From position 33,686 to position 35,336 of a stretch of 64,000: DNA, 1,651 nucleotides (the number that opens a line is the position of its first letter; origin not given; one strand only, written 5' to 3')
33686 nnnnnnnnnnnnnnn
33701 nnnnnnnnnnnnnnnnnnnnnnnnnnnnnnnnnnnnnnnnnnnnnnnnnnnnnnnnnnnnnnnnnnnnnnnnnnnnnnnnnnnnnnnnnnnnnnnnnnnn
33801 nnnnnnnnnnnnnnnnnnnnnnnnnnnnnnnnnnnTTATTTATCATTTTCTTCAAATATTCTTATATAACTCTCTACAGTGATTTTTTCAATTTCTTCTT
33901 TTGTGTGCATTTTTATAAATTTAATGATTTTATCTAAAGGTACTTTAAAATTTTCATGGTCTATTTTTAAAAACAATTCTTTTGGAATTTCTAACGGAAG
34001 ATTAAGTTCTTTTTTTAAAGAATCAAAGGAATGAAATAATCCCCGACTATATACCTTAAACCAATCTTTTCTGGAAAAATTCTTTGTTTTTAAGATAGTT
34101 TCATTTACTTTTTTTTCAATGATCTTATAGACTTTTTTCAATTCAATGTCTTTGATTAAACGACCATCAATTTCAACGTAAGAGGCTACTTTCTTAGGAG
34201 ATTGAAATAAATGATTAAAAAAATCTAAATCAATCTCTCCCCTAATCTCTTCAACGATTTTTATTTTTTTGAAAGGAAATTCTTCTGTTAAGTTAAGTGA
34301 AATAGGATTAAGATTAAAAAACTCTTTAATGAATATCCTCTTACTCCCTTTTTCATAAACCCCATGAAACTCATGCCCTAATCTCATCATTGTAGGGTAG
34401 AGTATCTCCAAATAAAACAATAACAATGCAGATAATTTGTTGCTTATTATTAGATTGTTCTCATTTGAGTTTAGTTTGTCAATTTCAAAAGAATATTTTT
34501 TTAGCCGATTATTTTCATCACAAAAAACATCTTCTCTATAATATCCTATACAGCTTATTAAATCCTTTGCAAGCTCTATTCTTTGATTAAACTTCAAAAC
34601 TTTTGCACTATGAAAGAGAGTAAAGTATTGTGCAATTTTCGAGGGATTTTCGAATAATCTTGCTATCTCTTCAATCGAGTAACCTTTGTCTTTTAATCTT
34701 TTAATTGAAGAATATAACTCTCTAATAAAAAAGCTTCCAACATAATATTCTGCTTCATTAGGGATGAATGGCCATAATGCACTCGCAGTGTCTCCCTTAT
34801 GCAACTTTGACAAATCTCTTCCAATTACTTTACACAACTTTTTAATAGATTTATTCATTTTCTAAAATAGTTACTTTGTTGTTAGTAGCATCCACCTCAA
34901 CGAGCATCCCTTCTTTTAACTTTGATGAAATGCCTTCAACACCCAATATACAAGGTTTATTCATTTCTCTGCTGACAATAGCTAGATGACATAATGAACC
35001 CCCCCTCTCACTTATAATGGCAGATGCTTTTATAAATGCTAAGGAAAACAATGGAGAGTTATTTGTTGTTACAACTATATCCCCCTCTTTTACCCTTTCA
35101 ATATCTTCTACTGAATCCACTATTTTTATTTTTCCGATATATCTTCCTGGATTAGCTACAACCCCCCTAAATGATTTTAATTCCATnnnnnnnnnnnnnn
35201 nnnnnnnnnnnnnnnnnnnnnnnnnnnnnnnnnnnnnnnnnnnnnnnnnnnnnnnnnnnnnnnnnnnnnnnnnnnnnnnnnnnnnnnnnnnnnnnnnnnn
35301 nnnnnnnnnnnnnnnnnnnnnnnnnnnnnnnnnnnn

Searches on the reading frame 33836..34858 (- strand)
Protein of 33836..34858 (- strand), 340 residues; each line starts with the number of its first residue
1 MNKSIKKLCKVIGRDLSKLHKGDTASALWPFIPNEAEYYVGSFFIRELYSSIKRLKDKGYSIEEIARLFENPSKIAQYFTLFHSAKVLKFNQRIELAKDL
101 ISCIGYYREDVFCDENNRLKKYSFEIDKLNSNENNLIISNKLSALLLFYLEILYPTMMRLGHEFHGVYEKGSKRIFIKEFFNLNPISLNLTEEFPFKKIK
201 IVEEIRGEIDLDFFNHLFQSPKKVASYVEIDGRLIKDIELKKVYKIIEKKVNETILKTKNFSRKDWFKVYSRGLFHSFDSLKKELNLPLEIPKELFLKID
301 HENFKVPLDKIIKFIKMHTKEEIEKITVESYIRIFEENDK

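Call 73: search_protein_families(library=pfam, proteins=[window:33836-34858:-], max_evalue=0.0001)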
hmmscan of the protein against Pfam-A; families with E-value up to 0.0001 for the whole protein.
window:33836-34858:- (340 aa): 0 families

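Call 92: search_protein_families(library=pfam, proteins=[window:33836-34858:-], max_evalue=0.01)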
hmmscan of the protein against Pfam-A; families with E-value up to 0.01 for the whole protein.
window:33836-34858:- (340 aa): 1 family
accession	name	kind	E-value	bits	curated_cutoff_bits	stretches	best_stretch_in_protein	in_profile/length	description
PF14601.11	TFX_C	-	0.0054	17.1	27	0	289-335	26-74/83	DNA_binding protein, TFX, C-term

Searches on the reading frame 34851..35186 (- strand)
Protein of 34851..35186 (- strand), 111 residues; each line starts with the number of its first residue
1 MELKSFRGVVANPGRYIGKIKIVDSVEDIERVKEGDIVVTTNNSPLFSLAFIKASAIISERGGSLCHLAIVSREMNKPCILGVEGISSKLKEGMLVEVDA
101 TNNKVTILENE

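Call 91: search_protein_families(library=pfam, proteins=[window:34851-35186:-], max_evalue=0.001)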
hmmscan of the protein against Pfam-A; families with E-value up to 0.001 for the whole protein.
window:34851-35186:- (111 aa): 1 family
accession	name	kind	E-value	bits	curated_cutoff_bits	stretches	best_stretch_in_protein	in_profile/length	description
PF00391.29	PEP-utilizers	-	3.7e-20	71.7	23.1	1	33-102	2-71/72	PEP-utilising enzyme, mobile domain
